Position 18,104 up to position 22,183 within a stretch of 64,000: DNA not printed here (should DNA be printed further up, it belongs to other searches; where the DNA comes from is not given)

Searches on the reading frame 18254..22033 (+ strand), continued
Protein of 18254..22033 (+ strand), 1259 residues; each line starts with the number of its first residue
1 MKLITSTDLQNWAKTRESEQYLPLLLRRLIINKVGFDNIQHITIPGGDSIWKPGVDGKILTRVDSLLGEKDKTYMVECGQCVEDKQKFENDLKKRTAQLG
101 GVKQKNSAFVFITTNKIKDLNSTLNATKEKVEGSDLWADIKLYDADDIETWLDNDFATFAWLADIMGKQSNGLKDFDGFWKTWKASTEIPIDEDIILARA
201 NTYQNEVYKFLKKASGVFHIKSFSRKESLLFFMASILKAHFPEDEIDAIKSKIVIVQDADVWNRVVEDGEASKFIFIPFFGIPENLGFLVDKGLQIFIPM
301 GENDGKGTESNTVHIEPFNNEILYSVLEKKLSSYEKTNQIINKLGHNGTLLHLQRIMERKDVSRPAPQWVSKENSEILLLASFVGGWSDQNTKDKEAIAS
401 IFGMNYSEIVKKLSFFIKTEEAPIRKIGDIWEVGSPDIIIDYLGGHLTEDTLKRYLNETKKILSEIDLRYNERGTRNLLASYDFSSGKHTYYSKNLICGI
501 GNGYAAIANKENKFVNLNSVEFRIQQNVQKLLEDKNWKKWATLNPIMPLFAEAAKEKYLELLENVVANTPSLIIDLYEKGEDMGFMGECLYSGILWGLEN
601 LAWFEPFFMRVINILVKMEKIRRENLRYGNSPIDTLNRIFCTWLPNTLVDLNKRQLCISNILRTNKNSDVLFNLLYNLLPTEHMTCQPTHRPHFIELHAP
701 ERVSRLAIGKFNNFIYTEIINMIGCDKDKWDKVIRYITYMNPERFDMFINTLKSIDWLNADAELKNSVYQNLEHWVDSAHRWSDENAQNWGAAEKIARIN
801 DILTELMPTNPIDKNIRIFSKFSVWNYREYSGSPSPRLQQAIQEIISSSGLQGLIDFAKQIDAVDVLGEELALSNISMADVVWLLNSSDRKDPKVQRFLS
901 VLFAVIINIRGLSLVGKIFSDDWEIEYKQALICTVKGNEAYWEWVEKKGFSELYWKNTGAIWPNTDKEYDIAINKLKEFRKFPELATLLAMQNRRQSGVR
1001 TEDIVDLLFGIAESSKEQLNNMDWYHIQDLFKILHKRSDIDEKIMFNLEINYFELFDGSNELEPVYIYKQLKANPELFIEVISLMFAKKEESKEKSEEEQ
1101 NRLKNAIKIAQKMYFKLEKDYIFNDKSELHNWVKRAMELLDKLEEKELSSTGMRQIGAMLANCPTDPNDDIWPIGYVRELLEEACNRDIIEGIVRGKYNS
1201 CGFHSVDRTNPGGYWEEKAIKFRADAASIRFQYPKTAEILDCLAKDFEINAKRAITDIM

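Call 41: find_related_loci(query=A4, collection=genome_contigs, flank=10000)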
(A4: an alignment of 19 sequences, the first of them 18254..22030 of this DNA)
Query A4 (1259 aa) in genome_contigs; peptide patterns used: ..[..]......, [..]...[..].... (x = any residue, [..] = any of these).
59 stretches matched a pattern; 20 encode a relative of the query (tblastn E <= 1e-3); 20 distinct loci.
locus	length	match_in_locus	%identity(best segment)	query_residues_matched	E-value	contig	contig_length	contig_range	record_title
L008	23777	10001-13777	97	1-1259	0e+0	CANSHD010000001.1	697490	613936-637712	MAG TPA_asm: uncultured Alphaproteobacteria bacterium isolate SRR15730559_bin.33_metawrap_v1.3_MAG genome assembly, cont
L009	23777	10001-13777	87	1-1259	0e+0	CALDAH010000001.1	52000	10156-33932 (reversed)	MAG TPA_asm: uncultured Alphaproteobacteria bacterium isolate SRR4116664_bin.35_CONCOCT_v1.1_MAG genome assembly, contig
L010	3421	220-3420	83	1-1067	0e+0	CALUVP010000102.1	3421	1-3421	MAG: Candidatus Gastranaerophilales bacterium isolate E22__bin217 genome assembly, contig: E22__k127_7931072, whole geno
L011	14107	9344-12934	44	1-1248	0e+0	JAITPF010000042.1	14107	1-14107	MAG: Endomicrobium sp. isolate Po218_bin97 k119_2534472, whole genome shotgun sequence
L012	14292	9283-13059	40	1-1254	0e+0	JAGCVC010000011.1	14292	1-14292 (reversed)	MAG: Alphaproteobacteria bacterium isolate RGIG10150 Yak_Rumen-4__c933992, whole genome shotgun sequence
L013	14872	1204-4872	32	4-1252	0e+0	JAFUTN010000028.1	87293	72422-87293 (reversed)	MAG: Alphaproteobacteria bacterium isolate RGIG4812 Roe_deer_Reticulum.Co__c467554, whole genome shotgun sequence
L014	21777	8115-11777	31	4-1251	2e-176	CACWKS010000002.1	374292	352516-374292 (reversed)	MAG: uncultured proteobacterium isolate RUG10672 genome assembly, contig: RUG10672_asm_2, whole genome shotgun sequence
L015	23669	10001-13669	32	4-1252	0e+0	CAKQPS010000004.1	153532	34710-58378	MAG: uncultured Alphaproteobacteria bacterium isolate REFINED_METABAT215_TOP10_CONTIGS_1500_ASSEMBLY_K77_MERGED__Hadza_M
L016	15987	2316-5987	32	4-1252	2e-179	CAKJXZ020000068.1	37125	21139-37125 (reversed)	Proteobacteria bacterium isolate MAG-R073 genome assembly, contig: k141_81060, whole genome shotgun sequence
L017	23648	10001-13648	29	4-1248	8e-172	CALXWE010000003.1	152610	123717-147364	MAG: uncultured Alphaproteobacteria bacterium isolate BRZ_SP__bin53 genome assembly, contig: BRZ_SP__NODE_77_length_1526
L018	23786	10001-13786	40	1-1257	0e+0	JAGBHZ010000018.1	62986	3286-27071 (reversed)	MAG: Alphaproteobacteria bacterium isolate RGIG9136 Water_deer_Rectum.Co__c1508174, whole genome shotgun sequence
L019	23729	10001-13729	25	1-1252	2e-99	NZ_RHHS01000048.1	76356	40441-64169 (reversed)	Brevibacillus gelatini strain DSM 100115 contig_48, whole genome shotgun sequence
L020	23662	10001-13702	25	3-1253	2e-94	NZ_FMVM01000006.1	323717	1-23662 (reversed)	Paenibacillus polysaccharolyticus strain BL9, whole genome shotgun sequence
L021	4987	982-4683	24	1-1253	6e-80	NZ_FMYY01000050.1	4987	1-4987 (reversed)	Paenibacillus sp. cl123, whole genome shotgun sequence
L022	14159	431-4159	24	4-1253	8e-74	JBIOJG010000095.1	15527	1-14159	MAG: Candidatus Binatia bacterium isolate GcC5-6 k141_541359_length_15527_cov_82.7069, whole genome shotgun sequence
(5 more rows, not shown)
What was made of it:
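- The window comes from a relative of gut Alphaproteobacteria MAGs (call 41).
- Tried and rejected: It worked with the closer subset (call 41).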

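Call 72: search_protein_families(library=padloc, alignment_id=A6, max_evalue=0.00001)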
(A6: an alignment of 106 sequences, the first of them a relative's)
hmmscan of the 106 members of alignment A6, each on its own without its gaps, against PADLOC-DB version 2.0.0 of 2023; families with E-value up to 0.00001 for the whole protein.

A. member 1, L001:4444-5523:- (360 aa): 0 families

B. families by the number of members that match (of 106 scanned): 515 families (the first 25 are shown)
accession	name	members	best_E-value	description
PDLC03648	REase_III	4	3.1e-30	Type III restriction enzyme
PDLC03604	REase_MTase_IIG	4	9.6e-25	Type IIG restriction enzyme-methyltransferase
PDLC03647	REase_III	3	0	Type III restriction enzyme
PDLC02619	DrmD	3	1.4e-95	DrmD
PDLC03620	REase_MTase_IIG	3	3e-74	Type IIG restriction enzyme-methyltransferase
PDLC02643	DrmMI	3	1.5e-61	DrmMI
PDLC04135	mad3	3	2.4e-47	mads_3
PDLC02638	DrmMI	3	1.2e-40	DrmMI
PDLC01075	C3a139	3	9.2e-40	HKD+Snf2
PDLC02621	DrmD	3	5.4e-33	DrmD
PDLC02623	DrmD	3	5.5e-33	DrmD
PDLC02500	BrxHI|BrxHII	3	1.5e-30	BrxHI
PDLC02980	AriA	3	1.7e-30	-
PDLC00659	HmaA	3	2.7e-29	SNF2 helicase / DEAD-box helicase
PDLC02707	PbeA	3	3.4e-29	PbeA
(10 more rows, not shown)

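Call 73: search_protein_families(library=pfam, alignment_id=A6, max_evalue=0.00001)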
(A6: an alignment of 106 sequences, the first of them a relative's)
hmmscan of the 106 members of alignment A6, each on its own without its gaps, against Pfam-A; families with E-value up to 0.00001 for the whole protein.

A. member 1, L001:4444-5523:- (360 aa): 3 families
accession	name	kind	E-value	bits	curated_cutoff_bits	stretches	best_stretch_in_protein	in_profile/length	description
PF13692.12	Glyco_trans_1_4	-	2.8e-19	70.2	27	1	196-303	3-112/142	Glycosyl transferases group 1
PF00534.26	Glycos_transf_1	-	2.1e-18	66.9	26.4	1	190-301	11-124/172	Glycosyl transferases group 1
PF13439.12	Glyco_transf_4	-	4.4e-09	37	28.5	1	16-181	3-169/170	Glycosyltransferase Family 4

B. families by the number of members that match (of 106 scanned): 115 families (the first 25 are shown)
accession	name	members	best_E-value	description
PF04851.21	ResIII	9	3.7e-40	Type III restriction enzyme, res subunit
PF07669.17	Eco57I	6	1e-33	Eco57I restriction-modification methylase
PF00239.26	Resolvase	4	1.5e-33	Resolvase, N terminal domain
PF02384.22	N6_Mtase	3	6.3e-63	N-6 DNA Methylase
PF00176.29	SNF2-rel_dom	3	1.7e-39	SNF2-related domain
PF13304.12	AAA_21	3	1.4e-30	AAA domain, putative AbiEii toxin, Type IV TA system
PF13091.12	PLDc_2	3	3e-28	PLD-like domain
PF00271.37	Helicase_C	3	1.8e-17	Helicase conserved C-terminal domain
PF00589.27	Phage_integrase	3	8e-17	Phage integrase family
PF00270.35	DEAD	3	7.4e-11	DEAD/DEAH box helicase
PF07690.21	MFS_1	2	5.4e-46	Major Facilitator Superfamily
PF01555.25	N6_N4_Mtase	2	1.5e-42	DNA methylase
PF18780.6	HNH_repeat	2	5.2e-34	Homing endonuclease associated repeat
PF13289.12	SIR2_2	2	1.3e-28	SIR2-like domain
PF02661.23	Fic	2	1.2e-22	Fic/DOC family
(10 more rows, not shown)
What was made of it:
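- Of 106 neighbouring ORFs in 17 loci: ResIII 9, Eco57I 6, Resolvase 4, N6_Mtase 3, SNF2 3, PLDc_2 3, SIR2_2 2, Fic 2, HNH 2, and PADLOC type III, type IIG, DrmD and DrmMI (calls 72, 73).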

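Call 74: search_protein_families(library=pfam, proteins=[P0036, P0040, P0044, P0038, P0028], max_evalue=1)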
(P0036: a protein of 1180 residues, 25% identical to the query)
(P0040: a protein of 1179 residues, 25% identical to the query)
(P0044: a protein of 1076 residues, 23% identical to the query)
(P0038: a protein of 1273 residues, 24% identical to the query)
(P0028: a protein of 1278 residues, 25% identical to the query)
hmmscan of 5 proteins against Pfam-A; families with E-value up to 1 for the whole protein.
P0036 (1180 aa): 0 families

P0040 (1179 aa): 2 families
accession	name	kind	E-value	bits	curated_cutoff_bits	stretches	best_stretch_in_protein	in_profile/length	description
PF03574.21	Peptidase_S48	-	0.00019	22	27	1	590-691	40-140/149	Peptidase family S48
PF10949.13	DUF2777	-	0.094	12.9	25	0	1129-1161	84-116/181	Protein of unknown function (DUF2777)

P0044 (1076 aa): 1 family
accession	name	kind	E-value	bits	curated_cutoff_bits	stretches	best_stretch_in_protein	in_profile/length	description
PF04326.19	SLFN_AlbA_2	-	1.6e-08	35.6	25.3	1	23-124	5-98/118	Schlafen, AlbA_2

P0038 (1273 aa): 0 families

P0028 (1278 aa): 0 families

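Call 80: search_dna_similar(query=window:18254-22030:+, collection=plasmids, mode=protein, max_rows=20)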
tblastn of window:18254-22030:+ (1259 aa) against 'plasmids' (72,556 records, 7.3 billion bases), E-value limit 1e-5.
Records with a match: 24; places in all: 24; records where one place covers at least 80% of the query: 17.
Best place of each record, by identity: <60% 24.
By first word of the organism name: Rhizobium 6; Shewanella 3; Cupriavidus 2; Ralstonia 2; Adhaeribacter 1; Aminobacter 1; Thalassospira 1; Acetobacter 1; Arthrobacter 1; Bradyrhizobium 1; and 5 more.
By predicted mobility (MOB-suite, as given by PLSDB): conjugative 11; non-mobilizable 8; mobilizable 5.
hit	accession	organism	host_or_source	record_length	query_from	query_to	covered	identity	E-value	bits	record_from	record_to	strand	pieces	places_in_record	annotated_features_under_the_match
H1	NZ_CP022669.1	Rhizobium leguminosarum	single cell,root nodules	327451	1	1253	100%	23.7%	1e-78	294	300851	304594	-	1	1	helix-turn-helix transcriptional regulator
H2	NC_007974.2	Cupriavidus metallidurans CH34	-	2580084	1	1253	100%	23.1%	2e-72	275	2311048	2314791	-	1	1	none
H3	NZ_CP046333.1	Cupriavidus metallidurans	sedimentation pond in a zinc factory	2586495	1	1253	100%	23.1%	2e-72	275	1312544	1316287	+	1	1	none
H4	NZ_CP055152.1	Adhaeribacter radiodurans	Cell culture,rhizospheric soil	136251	1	1253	100%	23.1%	7e-56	222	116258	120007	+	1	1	hypothetical protein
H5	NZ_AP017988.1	Aminobacter sp. SS-2016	Lotus japoicus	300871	1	1253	100%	22.6%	1e-68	263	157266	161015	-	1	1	helix-turn-helix transcriptional regulator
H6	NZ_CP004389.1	Thalassospira xiamenensis M-5 = DSM 17429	surface seawater from the sea close to ...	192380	1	1252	99%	22.6%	3e-63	246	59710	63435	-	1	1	helix-turn-helix transcriptional regulator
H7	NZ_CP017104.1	Rhizobium gallicum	Phaseolus vulgaris,Whole ...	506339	1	1253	100%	22.4%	3e-71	271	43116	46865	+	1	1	helix-turn-helix transcriptional regulator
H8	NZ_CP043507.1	Acetobacter vaccinii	cell culture,blue berry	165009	1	1253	100%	22.4%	6e-61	238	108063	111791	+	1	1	helix-turn-helix transcriptional regulator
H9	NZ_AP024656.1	Arthrobacter sp. NicSoilB8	-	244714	2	1253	99%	22.3%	4e-58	229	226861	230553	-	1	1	helix-turn-helix domain-containing protein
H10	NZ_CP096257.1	Bradyrhizobium barranii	Glycine max cv. AC Glengarry,Cell ...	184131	2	1244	99%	22.4%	1e-57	228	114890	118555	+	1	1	hypothetical protein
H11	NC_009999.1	Shewanella baltica OS195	-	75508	4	1257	100%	22.1%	5e-44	183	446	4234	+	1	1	HigA family addiction module antitoxin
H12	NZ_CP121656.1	Rhizobium sp. CB3171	Calliandra calothyrsus,cell culture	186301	1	1253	100%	22.0%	3e-73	277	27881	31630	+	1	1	helix-turn-helix transcriptional regulator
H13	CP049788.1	Ralstonia solanacearum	whole organism,isolated from the ...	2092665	1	1251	99%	22.0%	7e-51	206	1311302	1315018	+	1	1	hypothetical protein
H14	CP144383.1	Ralstonia solanacearum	tobacco,whole organism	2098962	1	1251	99%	22.0%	7e-51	206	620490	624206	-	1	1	hypothetical protein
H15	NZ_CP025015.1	Rhizobium leguminosarum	Lotus corniculatus,Bacteria culture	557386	1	1252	99%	21.9%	5e-69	264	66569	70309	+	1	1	helix-turn-helix transcriptional regulator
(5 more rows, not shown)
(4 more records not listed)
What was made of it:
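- The family occurs in soil and marine free-living bacteria and on plasmids (calls 41, 80).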

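Call 81: search_dna_similar(query=window:18254-22030:+, collection=phages, mode=protein, max_rows=10)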
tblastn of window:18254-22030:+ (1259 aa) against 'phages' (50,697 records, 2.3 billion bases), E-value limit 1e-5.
Records with a match: 1; places in all: 1; records where one place covers at least 80% of the query: 0.
Best place of each record, by identity: <60% 1.
By first word of the organism name: Bacteriophage 1.
By host as written in the record: - 1.
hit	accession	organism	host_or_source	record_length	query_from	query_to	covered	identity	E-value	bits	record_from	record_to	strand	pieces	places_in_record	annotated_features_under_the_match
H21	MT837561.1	Bacteriophage sp.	human fecal samples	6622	16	431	33%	21.1%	3e-10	71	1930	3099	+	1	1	record has no annotation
